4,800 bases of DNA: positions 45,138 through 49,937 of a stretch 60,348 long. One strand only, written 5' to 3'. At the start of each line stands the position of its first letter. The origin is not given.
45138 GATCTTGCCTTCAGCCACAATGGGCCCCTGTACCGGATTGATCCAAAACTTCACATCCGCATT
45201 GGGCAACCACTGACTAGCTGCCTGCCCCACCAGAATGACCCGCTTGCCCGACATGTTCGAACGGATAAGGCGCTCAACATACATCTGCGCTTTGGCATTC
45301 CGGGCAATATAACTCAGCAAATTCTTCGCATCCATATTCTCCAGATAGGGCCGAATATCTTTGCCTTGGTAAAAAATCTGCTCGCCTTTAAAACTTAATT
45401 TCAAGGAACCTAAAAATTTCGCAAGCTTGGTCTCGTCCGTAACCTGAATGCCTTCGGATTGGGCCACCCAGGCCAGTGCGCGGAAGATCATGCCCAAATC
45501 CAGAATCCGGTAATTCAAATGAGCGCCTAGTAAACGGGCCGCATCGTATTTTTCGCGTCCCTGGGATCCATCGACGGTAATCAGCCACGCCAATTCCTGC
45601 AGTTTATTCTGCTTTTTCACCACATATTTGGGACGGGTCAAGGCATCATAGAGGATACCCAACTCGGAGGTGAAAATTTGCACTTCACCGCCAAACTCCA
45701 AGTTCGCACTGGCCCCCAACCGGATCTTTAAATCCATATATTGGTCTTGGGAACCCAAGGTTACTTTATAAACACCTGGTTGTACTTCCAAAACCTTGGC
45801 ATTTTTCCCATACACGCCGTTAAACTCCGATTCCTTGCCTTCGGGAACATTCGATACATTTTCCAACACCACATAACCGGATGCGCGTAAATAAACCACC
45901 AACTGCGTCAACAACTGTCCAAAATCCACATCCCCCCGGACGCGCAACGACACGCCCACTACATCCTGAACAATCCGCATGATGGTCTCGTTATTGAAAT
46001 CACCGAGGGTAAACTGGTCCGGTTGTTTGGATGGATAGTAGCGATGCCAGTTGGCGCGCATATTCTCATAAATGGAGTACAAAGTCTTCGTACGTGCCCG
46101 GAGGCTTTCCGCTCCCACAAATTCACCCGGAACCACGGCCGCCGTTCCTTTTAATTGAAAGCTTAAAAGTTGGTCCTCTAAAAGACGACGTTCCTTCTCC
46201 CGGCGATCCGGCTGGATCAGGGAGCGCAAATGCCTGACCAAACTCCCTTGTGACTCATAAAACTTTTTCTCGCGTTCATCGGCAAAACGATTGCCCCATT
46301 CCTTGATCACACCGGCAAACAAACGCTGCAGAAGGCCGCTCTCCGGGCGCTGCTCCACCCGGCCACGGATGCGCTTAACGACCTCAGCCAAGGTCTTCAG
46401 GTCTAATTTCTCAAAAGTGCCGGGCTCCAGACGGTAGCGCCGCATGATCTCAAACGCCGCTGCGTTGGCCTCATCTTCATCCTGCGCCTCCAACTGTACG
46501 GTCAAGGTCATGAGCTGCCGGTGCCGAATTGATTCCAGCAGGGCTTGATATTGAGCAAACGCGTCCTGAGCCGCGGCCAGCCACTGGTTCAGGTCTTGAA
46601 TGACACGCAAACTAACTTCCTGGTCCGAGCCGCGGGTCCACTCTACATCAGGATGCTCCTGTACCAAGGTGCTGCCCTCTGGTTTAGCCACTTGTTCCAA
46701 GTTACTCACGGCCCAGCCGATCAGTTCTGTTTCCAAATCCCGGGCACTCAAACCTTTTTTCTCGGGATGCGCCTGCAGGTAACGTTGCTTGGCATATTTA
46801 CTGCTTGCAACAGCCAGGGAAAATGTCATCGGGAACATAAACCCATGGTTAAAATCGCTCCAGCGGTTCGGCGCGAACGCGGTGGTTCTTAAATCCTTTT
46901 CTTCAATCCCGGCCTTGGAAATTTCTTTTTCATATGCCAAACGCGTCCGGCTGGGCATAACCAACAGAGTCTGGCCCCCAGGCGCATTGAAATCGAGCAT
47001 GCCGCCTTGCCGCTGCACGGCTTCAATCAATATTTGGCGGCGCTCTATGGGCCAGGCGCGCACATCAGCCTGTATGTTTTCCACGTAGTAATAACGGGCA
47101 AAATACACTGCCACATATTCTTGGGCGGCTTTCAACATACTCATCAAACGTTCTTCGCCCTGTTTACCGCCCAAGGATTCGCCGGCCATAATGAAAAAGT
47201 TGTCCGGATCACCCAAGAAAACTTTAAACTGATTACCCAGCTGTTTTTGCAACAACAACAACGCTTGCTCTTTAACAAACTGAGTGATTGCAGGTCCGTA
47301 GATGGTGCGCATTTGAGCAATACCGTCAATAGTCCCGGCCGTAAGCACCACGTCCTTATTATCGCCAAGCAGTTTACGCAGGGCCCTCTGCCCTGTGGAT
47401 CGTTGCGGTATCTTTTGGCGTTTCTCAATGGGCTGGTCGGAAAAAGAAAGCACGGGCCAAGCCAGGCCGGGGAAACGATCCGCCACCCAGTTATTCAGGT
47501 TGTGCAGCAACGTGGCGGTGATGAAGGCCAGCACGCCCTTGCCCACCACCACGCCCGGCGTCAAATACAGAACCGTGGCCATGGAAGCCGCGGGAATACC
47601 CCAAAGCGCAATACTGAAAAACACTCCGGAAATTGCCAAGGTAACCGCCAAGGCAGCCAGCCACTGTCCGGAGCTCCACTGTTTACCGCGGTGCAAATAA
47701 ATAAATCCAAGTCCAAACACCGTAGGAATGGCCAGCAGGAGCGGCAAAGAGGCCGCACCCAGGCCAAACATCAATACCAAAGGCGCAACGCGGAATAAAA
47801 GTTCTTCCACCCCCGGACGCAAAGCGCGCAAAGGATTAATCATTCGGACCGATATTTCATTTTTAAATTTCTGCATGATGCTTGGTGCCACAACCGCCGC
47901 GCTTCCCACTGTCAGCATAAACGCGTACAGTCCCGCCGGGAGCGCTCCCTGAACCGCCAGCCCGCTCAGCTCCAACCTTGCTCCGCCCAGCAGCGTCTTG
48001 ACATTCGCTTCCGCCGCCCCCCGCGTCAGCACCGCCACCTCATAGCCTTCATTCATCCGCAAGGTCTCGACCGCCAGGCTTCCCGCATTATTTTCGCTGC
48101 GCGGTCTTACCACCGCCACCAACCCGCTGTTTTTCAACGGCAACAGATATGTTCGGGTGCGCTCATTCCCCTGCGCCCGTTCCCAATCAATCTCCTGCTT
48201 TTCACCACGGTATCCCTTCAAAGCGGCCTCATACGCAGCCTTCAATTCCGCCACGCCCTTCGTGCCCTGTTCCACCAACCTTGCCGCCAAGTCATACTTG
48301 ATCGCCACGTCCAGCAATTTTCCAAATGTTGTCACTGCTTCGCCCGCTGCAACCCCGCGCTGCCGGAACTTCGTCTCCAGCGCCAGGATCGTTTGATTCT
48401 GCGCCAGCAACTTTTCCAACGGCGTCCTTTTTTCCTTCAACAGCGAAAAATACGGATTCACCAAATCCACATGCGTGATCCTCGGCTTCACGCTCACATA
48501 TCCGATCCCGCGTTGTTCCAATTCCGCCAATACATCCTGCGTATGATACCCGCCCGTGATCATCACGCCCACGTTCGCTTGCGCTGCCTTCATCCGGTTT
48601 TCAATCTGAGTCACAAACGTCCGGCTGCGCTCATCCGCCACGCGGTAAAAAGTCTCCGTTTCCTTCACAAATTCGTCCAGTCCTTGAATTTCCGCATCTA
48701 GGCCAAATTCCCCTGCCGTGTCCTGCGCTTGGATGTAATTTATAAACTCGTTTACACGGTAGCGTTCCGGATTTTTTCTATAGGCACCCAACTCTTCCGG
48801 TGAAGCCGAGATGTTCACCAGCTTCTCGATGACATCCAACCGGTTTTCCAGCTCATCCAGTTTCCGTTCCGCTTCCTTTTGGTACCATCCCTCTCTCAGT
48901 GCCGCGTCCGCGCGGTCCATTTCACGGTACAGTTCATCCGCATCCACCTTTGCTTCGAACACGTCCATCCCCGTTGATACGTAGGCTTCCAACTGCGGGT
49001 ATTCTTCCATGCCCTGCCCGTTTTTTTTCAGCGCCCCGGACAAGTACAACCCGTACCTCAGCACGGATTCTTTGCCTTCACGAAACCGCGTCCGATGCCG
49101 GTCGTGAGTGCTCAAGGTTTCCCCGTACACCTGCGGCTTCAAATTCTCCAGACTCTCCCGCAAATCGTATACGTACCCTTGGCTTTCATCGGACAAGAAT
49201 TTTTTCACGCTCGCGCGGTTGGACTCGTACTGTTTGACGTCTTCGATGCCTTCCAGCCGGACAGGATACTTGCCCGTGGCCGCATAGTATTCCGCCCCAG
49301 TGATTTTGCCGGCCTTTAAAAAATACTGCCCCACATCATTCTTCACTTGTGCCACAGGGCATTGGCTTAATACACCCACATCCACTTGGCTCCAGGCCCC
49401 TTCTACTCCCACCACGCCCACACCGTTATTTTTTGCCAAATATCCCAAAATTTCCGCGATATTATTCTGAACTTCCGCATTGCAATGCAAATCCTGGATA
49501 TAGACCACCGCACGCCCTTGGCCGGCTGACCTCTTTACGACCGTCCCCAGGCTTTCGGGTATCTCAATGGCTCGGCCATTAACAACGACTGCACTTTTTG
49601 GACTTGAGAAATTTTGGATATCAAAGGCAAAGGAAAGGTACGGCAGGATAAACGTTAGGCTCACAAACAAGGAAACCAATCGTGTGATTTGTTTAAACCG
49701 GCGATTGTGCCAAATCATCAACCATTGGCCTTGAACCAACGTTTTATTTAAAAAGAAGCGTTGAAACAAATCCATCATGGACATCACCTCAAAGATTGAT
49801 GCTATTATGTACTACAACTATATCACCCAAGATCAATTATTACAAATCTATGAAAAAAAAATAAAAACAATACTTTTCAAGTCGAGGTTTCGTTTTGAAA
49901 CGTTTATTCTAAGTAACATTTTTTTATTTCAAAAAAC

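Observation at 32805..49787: A 5,660-aa single ORF joins an alpha-glucan enzyme set, an HD-GYP domain and pseudo-enzymes on a multi-pass membrane scaffold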

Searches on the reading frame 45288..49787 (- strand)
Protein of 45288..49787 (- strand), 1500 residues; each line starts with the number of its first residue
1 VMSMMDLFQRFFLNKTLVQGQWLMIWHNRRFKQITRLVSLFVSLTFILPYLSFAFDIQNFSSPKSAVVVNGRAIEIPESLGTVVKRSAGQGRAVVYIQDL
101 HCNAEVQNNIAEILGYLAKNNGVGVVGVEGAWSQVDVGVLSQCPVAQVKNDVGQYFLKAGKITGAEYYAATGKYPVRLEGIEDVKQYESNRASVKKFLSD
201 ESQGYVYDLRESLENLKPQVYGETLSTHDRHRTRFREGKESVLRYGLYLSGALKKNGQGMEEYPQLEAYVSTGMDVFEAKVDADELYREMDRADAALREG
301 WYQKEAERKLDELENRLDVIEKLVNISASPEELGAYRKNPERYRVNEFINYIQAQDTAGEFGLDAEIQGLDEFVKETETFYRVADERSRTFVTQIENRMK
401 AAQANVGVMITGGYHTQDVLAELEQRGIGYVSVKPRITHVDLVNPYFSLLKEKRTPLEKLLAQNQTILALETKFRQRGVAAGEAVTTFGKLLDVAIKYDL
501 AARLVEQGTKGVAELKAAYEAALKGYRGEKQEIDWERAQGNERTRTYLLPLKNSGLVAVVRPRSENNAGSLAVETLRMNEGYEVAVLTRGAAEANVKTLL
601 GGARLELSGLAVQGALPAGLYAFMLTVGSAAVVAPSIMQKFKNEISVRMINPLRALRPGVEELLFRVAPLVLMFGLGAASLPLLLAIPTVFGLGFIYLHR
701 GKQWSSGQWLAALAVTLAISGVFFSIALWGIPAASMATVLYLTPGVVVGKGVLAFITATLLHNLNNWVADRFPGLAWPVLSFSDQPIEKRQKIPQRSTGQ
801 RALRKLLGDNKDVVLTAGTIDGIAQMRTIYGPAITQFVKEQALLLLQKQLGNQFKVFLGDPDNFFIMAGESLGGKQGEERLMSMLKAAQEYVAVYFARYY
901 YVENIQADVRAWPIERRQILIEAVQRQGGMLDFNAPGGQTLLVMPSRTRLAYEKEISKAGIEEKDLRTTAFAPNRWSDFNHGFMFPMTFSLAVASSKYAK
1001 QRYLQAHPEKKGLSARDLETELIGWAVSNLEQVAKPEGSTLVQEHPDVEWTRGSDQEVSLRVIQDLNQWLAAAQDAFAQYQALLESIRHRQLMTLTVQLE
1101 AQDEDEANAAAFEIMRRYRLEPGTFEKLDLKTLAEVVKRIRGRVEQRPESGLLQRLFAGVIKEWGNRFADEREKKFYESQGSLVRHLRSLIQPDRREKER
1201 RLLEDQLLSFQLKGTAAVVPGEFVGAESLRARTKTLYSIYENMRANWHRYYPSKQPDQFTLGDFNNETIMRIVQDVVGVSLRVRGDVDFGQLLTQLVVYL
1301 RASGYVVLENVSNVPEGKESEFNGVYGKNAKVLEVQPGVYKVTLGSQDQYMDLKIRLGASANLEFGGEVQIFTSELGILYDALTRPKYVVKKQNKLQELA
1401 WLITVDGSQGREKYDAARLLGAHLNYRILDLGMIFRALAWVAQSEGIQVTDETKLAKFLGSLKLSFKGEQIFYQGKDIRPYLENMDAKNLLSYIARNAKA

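Call 4: search_protein_families(library=pfam, proteins=[window:45288-49787:-], max_evalue=0.1)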
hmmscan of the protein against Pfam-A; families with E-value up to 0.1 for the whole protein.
window:45288-49787:- (1500 aa): 2 families
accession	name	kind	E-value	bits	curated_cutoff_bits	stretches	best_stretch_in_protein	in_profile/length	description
PF02224.24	Cytidylate_kin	-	2.5e-13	50.7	26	1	1403-1497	1-95/211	Cytidylate kinase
PF02776.23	TPP_enzyme_N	-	0.054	13.7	26.8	0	557-606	40-89/119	Thiamine pyrophosphate enzyme, N-terminal TPP binding domain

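Call 5: search_protein_families(library=ncbifam, proteins=[window:45288-49787:-], max_evalue=0.1)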
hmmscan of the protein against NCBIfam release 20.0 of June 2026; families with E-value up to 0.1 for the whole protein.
window:45288-49787:- (1500 aa): 4 families
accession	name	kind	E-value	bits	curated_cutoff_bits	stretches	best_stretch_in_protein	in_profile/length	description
TIGR00017.1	cmk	equivalog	5.2e-14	52.5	135.55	1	1401-1498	3-104/217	(d)CMP kinase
NF008816.0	PRK11860.1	equivalog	1.5e-09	36.6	943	1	1400-1487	443-530/662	bifunctional 3-phosphoshikimate 1-carboxyvinyltransferase/cytidylate kinase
NF010004.0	PRK13477.1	equivalog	1.7e-08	33.3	524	1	1401-1494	286-385/514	bifunctional pantoate--beta-alanine ligase/(d)CMP kinase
NF007071.0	PRK09518.1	equivalog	0.0048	15.4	953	1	1401-1453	5-57/706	bifunctional cytidylate kinase/GTPase Der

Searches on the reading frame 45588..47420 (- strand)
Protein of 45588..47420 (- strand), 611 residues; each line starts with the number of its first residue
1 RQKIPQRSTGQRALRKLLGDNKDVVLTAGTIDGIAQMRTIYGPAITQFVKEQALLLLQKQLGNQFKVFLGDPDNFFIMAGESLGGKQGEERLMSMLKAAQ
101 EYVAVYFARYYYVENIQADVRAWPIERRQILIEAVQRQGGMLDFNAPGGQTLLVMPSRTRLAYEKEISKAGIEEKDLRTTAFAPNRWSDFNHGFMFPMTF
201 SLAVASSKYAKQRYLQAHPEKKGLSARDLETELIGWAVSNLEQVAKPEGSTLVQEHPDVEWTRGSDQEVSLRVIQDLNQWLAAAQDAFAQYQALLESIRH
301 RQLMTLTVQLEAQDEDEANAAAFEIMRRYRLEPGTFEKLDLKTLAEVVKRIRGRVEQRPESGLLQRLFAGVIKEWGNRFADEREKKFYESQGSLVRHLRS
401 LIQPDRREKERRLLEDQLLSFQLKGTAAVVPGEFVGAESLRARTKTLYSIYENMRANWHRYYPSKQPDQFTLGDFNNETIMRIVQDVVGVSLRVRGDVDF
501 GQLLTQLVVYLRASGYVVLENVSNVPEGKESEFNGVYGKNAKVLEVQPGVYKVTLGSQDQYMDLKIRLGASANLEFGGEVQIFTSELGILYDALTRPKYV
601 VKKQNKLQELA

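Call 69: search_protein_families(library=pfam, proteins=[window:45588-47420:-], max_evalue=10)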
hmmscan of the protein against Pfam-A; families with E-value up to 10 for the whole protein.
window:45588-47420:- (611 aa): 1 family
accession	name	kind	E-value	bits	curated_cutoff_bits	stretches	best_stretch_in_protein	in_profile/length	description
PF22247.2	Diox-like_N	-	0.11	13.1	27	1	113-152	14-53/60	Catechol 2,3-dioxygenase-like N-terminal domain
